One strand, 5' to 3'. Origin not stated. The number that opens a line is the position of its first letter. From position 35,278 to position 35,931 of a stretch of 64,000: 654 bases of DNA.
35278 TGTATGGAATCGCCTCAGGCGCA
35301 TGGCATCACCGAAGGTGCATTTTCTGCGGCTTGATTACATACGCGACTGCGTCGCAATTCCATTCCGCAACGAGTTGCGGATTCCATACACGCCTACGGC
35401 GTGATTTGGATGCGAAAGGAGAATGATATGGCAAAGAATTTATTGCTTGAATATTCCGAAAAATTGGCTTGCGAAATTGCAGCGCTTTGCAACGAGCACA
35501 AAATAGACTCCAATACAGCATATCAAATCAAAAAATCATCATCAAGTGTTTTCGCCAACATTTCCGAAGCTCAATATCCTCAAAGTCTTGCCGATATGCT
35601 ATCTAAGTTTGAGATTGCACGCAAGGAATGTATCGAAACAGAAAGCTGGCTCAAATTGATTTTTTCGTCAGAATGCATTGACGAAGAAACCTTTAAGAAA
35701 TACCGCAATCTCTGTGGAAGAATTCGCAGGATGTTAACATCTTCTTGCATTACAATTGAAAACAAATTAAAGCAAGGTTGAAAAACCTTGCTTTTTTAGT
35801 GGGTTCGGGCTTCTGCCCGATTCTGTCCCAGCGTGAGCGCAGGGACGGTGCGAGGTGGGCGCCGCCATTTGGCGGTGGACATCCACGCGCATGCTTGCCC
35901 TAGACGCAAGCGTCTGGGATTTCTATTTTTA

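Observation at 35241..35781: Four-helix-bundle (Avd / 23S-IVS protein family) gene cassettes each preceded by a ~160-bp array of mini-hairpins and mirrored words: same architecture, different sequence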

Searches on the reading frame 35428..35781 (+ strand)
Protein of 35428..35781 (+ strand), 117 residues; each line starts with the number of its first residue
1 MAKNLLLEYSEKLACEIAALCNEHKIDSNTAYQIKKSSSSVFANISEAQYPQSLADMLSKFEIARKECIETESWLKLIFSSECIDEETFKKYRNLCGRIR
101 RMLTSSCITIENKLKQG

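Call 12: search_protein_families(library=pfam, proteins=[window:35428-35781:+], max_evalue=0.01)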
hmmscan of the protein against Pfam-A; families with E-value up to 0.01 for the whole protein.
window:35428-35781:+ (117 aa): 1 family
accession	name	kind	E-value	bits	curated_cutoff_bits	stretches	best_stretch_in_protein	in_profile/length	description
PF05635.17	23S_rRNA_IVP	-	1.3e-18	67.6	33.8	1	9-105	8-106/106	23S rRNA-intervening sequence protein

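Call 14: find_homologous_proteins(query=window:35428-35781:+, max_evalue=0.00001)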
Query window:35428-35781:+ (117 aa): 3337 proteins with E <= 0.00001 among 3347 candidates; the best 120 are listed.
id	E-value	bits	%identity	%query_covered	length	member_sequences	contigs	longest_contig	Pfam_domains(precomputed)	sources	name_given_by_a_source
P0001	2.6e-67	242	97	100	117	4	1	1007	PF05635.18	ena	-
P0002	7.2e-65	234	94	100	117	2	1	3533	PF05635.18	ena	-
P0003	6.3e-64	231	95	100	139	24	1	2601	PF05635.18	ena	-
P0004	6.1e-63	228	93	100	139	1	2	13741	PF05635.18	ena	-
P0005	4.3e-62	225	91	100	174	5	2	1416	PF05635.18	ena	-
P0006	8.5e-62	224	91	100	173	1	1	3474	PF05635.18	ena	-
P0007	9.5e-62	224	89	100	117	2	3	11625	PF05635.18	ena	-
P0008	1.2e-61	223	91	100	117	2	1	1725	PF05635.18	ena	-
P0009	1.5e-61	223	91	99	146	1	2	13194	PF05635.18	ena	-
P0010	1.7e-61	223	91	100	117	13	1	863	PF05635.18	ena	-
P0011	2.4e-61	222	91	100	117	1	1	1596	PF05635.18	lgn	-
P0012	3.2e-61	222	91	100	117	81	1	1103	PF05635.18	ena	-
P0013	4.1e-61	222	91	100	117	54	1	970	PF05635.18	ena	-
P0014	4.2e-61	222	90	100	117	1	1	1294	PF05635.18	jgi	jgi:four helix bundle protein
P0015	5.2e-61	221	91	100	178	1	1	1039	PF05635.18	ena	-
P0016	5.3e-61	221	90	100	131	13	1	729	PF05635.18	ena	-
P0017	7.6e-61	221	91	100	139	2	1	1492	PF05635.18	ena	-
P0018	9.3e-61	221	89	100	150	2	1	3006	PF05635.18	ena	-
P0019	1.9e-60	220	88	100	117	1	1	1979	PF05635.18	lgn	-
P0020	2.3e-60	219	91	99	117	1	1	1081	PF05635.18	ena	-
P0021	3.9e-60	218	91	99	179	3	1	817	PF05635.18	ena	-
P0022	4.0e-60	218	86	100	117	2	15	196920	PF05635.18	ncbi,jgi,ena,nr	ncbi:MAG: four helix bundle protein [Ruminococcaceae bacterium]|nr:four helix bundle protein [Oscill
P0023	4.6e-60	218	89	100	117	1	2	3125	PF05635.18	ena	-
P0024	5.6e-60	218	88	100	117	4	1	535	PF05635.18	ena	-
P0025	7.4e-60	218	89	99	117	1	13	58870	PF05635.18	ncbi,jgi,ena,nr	ncbi:MAG: four helix bundle protein [Ruminococcaceae bacterium]|nr:four helix bundle protein [Oscill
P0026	9.4e-60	217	89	100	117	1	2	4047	PF05635.18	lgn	-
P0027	9.5e-60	217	87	100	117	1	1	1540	PF05635.18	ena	-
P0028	9.8e-60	217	89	100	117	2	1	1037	PF05635.18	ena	-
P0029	1.0e-59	217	90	100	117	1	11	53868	PF05635.18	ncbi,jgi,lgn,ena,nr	ncbi:MAG: four helix bundle protein [Ruminococcaceae bacterium]|nr:four helix bundle protein [Oscill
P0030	1.0e-59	217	91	99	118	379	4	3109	PF05635.18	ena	-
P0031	1.1e-59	217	87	100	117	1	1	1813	PF05635.18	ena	-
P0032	1.2e-59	217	87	100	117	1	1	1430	PF05635.18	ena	-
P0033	1.2e-59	217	88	100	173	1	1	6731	PF05635.18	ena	-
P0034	1.4e-59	217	91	99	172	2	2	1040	PF05635.18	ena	-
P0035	1.4e-59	217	88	99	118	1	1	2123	PF05635.18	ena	-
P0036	1.5e-59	217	89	100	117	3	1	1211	PF05635.18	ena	-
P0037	1.5e-59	217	86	100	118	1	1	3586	PF05635.18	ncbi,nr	ncbi:MAG: four helix bundle protein [Clostridia bacterium]|nr:four helix bundle protein [Clostridia 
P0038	1.6e-59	217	90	100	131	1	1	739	PF05635.18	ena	-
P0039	1.7e-59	216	87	100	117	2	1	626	PF05635.18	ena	-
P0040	1.8e-59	216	87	100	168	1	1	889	PF05635.18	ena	-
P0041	2.0e-59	216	87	100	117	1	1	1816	PF05635.18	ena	-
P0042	3.1e-59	216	87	100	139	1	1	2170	PF05635.18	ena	-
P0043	3.2e-59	216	88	100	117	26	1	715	PF05635.18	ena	-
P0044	4.4e-59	215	88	100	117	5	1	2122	PF05635.18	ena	-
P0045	5.3e-59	215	87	100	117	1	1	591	PF05635.18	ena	-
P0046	6.4e-59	215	87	100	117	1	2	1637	PF05635.18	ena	-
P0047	9.1e-59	214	88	100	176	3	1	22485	PF05635.18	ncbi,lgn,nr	ncbi:MAG: four helix bundle protein [Clostridia bacterium]|nr:four helix bundle protein [Clostridia 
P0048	9.8e-59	214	88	100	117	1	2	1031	PF05635.18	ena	-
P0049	1.0e-58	214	87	100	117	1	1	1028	PF05635.18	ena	-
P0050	1.1e-58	214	87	100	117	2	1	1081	PF05635.18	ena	-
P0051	1.1e-58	214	86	100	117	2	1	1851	PF05635.18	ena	-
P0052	1.3e-58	214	85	100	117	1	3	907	PF05635.18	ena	-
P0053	1.3e-58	214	88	100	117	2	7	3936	PF05635.18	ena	-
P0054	1.6e-58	213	88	99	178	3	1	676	PF05635.18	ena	-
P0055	1.7e-58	213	86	100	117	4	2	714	PF05635.18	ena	-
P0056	2.0e-58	213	87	98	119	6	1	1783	PF05635.18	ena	-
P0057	2.1e-58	213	87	100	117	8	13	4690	PF05635.18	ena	-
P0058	2.3e-58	213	85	100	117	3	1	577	PF05635.18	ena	-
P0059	2.7e-58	213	92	95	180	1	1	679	PF05635.18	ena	-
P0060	3.0e-58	212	85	100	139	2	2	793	PF05635.18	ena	-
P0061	3.1e-58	212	85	100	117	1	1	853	PF05635.18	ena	-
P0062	3.2e-58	212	87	100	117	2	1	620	PF05635.18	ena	-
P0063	3.9e-58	212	88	98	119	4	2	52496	PF05635.18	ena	-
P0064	6.2e-58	211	87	100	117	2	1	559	PF05635.18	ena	-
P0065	6.5e-58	211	85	100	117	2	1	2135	PF05635.18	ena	-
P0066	7.5e-58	211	85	100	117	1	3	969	PF05635.18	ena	-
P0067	7.7e-58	211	86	100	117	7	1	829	PF05635.18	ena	-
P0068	8.2e-58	211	86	100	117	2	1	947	PF05635.18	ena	-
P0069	8.3e-58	211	85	100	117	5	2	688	PF05635.18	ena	-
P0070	9.1e-58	211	88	98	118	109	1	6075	PF05635.18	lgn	-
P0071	9.5e-58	211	87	100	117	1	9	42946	PF05635.18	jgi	-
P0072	1.1e-57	211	86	99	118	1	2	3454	PF05635.18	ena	-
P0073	1.2e-57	210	88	100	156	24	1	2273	PF05635.18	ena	-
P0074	1.2e-57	210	87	100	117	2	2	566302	PF05635.18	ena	-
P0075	1.3e-57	210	89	98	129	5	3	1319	PF05635.18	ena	-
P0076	1.4e-57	210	86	100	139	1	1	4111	PF05635.18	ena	-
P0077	1.6e-57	210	87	100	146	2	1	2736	PF05635.18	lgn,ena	-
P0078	1.7e-57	210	87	100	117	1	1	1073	PF05635.18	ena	-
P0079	1.7e-57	210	86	100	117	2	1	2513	PF05635.18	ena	-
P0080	1.8e-57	210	85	100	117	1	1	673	PF05635.18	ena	-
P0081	3.0e-57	209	86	99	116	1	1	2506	PF05635.18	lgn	-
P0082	3.5e-57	209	86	99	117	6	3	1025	PF05635.18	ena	-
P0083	3.5e-57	209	86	97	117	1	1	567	PF05635.18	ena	-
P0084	3.5e-57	209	87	100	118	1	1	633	PF05635.18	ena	-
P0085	4.3e-57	209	88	100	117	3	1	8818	PF05635.18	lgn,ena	-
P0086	4.6e-57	209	84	100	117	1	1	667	PF05635.18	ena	-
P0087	5.2e-57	208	85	100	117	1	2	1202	PF05635.18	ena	-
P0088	5.4e-57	208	85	98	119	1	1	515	PF05635.18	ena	-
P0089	5.6e-57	208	84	99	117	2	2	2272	PF05635.18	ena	-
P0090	7.5e-57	208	86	100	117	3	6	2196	PF05635.18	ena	-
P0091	8.1e-57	208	85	100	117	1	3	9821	PF05635.18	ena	-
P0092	8.9e-57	208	86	97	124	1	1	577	PF05635.18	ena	-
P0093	1.9e-56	207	92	91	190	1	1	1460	PF05635.18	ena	-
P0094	2.0e-56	207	86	100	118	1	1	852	PF05635.18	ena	-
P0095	2.6e-56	206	86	98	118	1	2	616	PF05635.18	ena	-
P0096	2.8e-56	206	84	100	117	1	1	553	PF05635.18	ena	-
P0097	6.1e-56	205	84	99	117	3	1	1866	PF05635.18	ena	-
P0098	7.9e-56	205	85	98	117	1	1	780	PF05635.18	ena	-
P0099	1.4e-55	204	85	100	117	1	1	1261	PF05635.18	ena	-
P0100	2.2e-55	203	83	98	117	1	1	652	PF05635.18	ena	-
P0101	2.2e-55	203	85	100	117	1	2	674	PF05635.18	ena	-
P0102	2.2e-55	203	84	100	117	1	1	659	PF05635.18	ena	-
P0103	2.6e-55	203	83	100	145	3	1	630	PF05635.18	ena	-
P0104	2.6e-55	203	83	100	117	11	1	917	PF05635.18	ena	-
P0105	2.9e-55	203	83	99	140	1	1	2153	PF05635.18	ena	-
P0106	2.9e-55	203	81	100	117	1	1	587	PF05635.18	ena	-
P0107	3.4e-55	203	85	97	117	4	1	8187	PF05635.18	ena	-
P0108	3.5e-55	203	83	100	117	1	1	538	PF05635.18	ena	-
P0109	3.5e-55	203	83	97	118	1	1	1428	PF05635.18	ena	-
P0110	4.8e-55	202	87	94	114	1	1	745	PF05635.18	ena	-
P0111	5.4e-55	202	85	100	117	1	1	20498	PF05635.18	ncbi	-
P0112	5.4e-55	202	85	98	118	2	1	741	PF05635.18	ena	-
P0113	6.9e-55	202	83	98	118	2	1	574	PF05635.18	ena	-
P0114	7.4e-55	202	83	97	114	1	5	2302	PF05635.18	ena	-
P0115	8.0e-55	201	83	98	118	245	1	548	PF05635.18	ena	-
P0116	8.2e-55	201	84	98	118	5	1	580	PF05635.18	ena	-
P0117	9.5e-55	201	83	99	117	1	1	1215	PF05635.18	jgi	jgi:four helix bundle protein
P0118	1.0e-54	201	81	99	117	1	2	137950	PF05635.18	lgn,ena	-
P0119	1.0e-54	201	83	97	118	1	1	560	PF05635.18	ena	-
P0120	1.3e-54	201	82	100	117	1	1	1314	PF05635.18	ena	-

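Call 15: find_encoding_contigs(protein=P0022, flank=4000, max_places=10)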
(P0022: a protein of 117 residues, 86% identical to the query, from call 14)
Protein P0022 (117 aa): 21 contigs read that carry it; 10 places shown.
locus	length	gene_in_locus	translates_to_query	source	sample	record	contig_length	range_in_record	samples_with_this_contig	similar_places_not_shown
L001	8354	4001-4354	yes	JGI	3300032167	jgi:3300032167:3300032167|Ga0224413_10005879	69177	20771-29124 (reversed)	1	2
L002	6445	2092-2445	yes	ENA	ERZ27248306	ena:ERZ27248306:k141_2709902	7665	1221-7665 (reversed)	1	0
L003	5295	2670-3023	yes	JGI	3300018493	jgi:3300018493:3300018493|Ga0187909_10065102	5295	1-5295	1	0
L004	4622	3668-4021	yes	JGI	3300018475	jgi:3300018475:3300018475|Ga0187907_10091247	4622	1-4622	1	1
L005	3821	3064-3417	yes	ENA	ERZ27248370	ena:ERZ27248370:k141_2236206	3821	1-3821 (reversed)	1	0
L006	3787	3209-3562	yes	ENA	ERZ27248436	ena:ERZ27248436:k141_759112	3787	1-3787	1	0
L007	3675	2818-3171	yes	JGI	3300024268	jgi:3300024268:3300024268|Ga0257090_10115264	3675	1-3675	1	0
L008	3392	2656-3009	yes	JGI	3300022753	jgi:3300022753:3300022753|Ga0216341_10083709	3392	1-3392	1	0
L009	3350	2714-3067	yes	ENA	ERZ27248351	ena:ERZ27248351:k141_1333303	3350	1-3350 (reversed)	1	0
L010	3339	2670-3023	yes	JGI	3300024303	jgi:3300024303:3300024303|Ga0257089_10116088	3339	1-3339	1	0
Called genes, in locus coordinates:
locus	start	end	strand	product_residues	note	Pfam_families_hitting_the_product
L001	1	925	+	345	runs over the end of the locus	PF02912:Phe_tRNA-synt_N, PF01409:tRNA-synt_2d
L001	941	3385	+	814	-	PF01588:tRNA_bind, PF03483:B3_4, PF03484:B5, PF17759:tRNA_synthFbeta, PF03147:FDX-ACB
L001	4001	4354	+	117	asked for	PF05635:23S_rRNA_IVP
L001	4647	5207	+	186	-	PF28474:DUF8412, PF13376:OmdA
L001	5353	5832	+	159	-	-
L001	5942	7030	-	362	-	PF22244:GCE_fung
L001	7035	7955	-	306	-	PF13228:DUF4037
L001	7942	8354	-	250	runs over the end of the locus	PF13374:TPR_10 (faint), PF14938:SNAP (faint), PF13424:TPR_12 (weak), PF00515:TPR_1 (weak), PF13181:TPR_8 (weak), PF13424:TPR_12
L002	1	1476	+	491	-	?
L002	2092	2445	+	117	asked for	PF05635:23S_rRNA_IVP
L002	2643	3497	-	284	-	PF07883:Cupin_2 (weak), PF12833:HTH_18, PF00165:HTH_AraC (weak)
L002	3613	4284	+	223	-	PF13263:PHP_C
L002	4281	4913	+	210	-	PF00149:Metallophos, PF12850:Metallophos_2 (weak)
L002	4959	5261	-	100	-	-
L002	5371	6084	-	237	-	-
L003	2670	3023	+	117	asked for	PF05635:23S_rRNA_IVP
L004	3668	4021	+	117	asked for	PF05635:23S_rRNA_IVP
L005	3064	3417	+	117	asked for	PF05635:23S_rRNA_IVP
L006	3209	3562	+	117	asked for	PF05635:23S_rRNA_IVP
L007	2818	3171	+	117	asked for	PF05635:23S_rRNA_IVP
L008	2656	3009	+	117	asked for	PF05635:23S_rRNA_IVP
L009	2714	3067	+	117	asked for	PF05635:23S_rRNA_IVP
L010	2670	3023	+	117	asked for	PF05635:23S_rRNA_IVP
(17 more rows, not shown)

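Call 16: find_encoding_contigs(protein=P0074, flank=4000, max_places=6)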
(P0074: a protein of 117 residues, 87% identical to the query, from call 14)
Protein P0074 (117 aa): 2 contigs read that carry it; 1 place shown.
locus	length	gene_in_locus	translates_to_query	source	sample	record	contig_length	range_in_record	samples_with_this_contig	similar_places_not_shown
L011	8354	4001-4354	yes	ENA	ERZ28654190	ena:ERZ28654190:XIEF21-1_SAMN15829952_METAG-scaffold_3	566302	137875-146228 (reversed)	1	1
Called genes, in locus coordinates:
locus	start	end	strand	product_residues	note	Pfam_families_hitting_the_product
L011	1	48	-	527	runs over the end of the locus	PF02386:TrkH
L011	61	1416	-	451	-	PF01408:GFO_IDH_MocA (faint), PF01488:Shikimate_DH (faint), PF02254:TrkA_N, PF03807:F420_oxidored (weak), PF07992:Pyr_redox_2 (weak), PF02080:TrkA_C, PF02254:TrkA_N, PF02080:TrkA_C, +7 more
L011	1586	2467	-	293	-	PF04055:Radical_SAM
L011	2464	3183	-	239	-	PF20260:PUA_4 (weak), PF04452:Methyltrans_RNA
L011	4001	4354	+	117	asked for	PF05635:23S_rRNA_IVP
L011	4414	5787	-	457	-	PF01522:Polysacc_deac_1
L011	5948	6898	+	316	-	PF06325:PrmA, PF05175:MTS, PF13489:Methyltransf_23 (weak), PF13847:Methyltransf_31, PF08241:Methyltransf_11 (weak), PF08242:Methyltransf_12 (weak), PF13649:Methyltransf_25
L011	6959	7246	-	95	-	PF03992:ABM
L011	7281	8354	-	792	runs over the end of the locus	PF02901:PFL-like, PF01228:Gly_radical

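Call 21: find_related_loci(query=window:35428-35781:+, collection=genome_contigs, flank=3000)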
Query window:35428-35781:+ (117 aa) in genome_contigs; peptide patterns used: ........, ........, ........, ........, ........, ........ (x = any residue, [..] = any of these).
304 stretches matched a pattern; 182 encode a relative of the query (tblastn E <= 1e-3); the best 80 are kept; 80 distinct loci.
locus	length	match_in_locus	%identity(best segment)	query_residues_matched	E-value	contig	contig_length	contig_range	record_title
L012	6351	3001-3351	98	1-117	3e-74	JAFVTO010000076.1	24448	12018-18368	MAG: Clostridia bacterium isolate RGIG5382 Sheep_Colon-3__c281115, whole genome shotgun sequence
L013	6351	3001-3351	95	1-117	6e-72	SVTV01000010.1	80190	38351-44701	MAG: Oscillospiraceae bacterium isolate SIG704 NODE_7536_length_80190_cov_2.668736, whole genome shotgun sequence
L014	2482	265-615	92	1-117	2e-71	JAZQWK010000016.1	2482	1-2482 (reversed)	MAG: Eubacteriales bacterium isolate T1900045166_TC20190160.MAGScoT_cleanbin_000011 SGB_5141_k141_250490, whole genome s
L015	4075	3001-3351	92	1-117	1e-69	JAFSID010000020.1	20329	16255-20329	MAG: Clostridia bacterium isolate RGIG3164 Goat_Rectum.Co__c475094, whole genome shotgun sequence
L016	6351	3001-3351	93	1-117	2e-69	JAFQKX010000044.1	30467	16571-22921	MAG: Clostridia bacterium isolate RGIG1913 Goat_Cecum.Co__c1767316, whole genome shotgun sequence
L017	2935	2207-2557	91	1-117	3e-69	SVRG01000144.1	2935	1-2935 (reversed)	MAG: Oscillospiraceae bacterium isolate SIG637 NODE_140472_length_2935_cov_0.954060, whole genome shotgun sequence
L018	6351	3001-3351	90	1-117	1e-68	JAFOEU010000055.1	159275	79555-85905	MAG: Clostridia bacterium isolate RGIG402 Dairy_cattle_Colon-5__c448960, whole genome shotgun sequence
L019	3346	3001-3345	93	1-115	1e-68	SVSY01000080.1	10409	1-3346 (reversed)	MAG: Oscillospiraceae bacterium isolate SIG681 NODE_103086_length_10409_cov_1.696168, whole genome shotgun sequence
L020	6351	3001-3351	90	1-117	1e-68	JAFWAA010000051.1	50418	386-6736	MAG: Clostridia bacterium isolate RGIG5550 Sheep_Colon.Co__c2813446, whole genome shotgun sequence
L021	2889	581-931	90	1-117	1e-68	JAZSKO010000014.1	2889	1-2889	MAG: Eubacteriales bacterium isolate T1900044560_TS20190026.MAGScoT_cleanbin_000030 SGB_360_k141_749756, whole genome sh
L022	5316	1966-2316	91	1-117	2e-68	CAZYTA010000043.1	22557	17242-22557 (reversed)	MAG TPA_asm: uncultured Oscillospiraceae bacterium isolate SRP315200_co1_260 genome assembly, contig: NODE_3936_length_2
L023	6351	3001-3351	90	1-117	5e-68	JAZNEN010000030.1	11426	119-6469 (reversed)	MAG: Eubacteriales bacterium isolate T1900044719_TS20190185.MAGScoT_cleanbin_000044 SGB_1901_k141_1480373, whole genome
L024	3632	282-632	89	1-117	1e-67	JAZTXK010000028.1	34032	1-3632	MAG: Eubacteriales bacterium isolate T1900045330_YK20190019.MAGScoT_cleanbin_000010 SGB_6514_k141_420015, whole genome s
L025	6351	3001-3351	90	1-117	5e-67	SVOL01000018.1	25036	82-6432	MAG: Oscillospiraceae bacterium isolate SIG564 NODE_9073_length_25036_cov_2.608856, whole genome shotgun sequence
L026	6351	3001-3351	86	1-117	9e-67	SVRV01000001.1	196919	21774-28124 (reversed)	MAG: Oscillospiraceae bacterium isolate SIG652 NODE_1084_length_196919_cov_4.371829, whole genome shotgun sequence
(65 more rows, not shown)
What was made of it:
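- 35428..35781 (+): 4HB1 gene (117 aa, PF05635/TIGR02436). Its SD sequence lies 23 nt after the array, with no promoter between them. Orthologues at 72-98% identity are found in 80 species-level genomes (call 21).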

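Call 58: search_protein_families(library=ncbifam, proteins=[window:35428-35781:+], max_evalue=0.01)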
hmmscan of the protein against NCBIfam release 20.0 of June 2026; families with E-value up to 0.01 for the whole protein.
window:35428-35781:+ (117 aa): 3 families
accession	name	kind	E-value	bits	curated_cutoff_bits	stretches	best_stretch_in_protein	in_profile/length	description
TIGR02436.1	TIGR02436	subfamily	6.9e-20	71.3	24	1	10-109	5-107/109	four helix bundle protein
NF008912.0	PRK12275.1-6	subfamily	2.6e-05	24.3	124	1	10-113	12-114/117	hypothetical protein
NF008911.0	PRK12275.1-2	subfamily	0.0009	19.7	137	1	32-107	37-112/118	hypothetical protein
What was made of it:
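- Checked: Both flanking ORFs are PF05635/TIGR02436 (calls 12, 58).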

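Call 59: search_protein_families(library=padloc, proteins=[window:35428-35781:+], max_evalue=0.01)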
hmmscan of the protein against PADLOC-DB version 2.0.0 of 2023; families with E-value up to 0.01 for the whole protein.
window:35428-35781:+ (117 aa): 0 families
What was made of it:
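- On Type III toxin-antitoxin (ToxI-like repeat array upstream of the toxin): PADLOC gives no hit for the proteins (call 59).
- Tried and rejected: PADLOC defence models: no hit (call 59).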

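Call 60: search_solved_structures(query=window:35428-35781:+, max_evalue=0.01)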
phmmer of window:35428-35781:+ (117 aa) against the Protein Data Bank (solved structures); distinct sequences matched with E-value up to 0.01: 1.
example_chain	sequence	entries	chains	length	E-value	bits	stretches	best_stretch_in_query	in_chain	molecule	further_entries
2rld_A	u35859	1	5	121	5.8e-13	52.4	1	3-112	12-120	Uncharacterized protein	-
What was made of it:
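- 35428..35781 (+): Calls 12, 58 and 60 (PDB 2RLD, E = 6e-13).
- On TIGR02436 / PF05635 four-helix-bundle (23S rRNA IVS protein, Avd-like): PDB 2RLD matches at E = 6e-13 (calls 12, 58, 60).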

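Call 79: find_related_loci(query=window:35428-35781:+, collection=viral_contigs, flank=3000)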
Query window:35428-35781:+ (117 aa) in viral_contigs; peptide patterns used: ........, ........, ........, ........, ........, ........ (x = any residue, [..] = any of these).
26 stretches matched a pattern, but none encodes a relative of the query by tblastn (E <= 1e-3).

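Call 99: search_protein_families(library=pfam, proteins=[L012:1263-2813:-], max_evalue=0.001)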
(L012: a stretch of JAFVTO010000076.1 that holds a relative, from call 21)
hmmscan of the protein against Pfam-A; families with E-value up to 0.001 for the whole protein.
L012:1263-2813:- (516 aa): 3 families
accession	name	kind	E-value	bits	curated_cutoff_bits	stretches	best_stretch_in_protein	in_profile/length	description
PF13751.12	DDE_Tnp_1_6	-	9.7e-30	103.9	25.1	1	370-496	1-125/125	Transposase DDE domain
PF01609.27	DDE_Tnp_1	-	8.2e-19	68.6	23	1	244-492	5-200/200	Transposase DDE domain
PF05598.16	DUF772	-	1.7e-17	63.6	23.1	1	50-117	5-74/74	Transposase domain (DUF772)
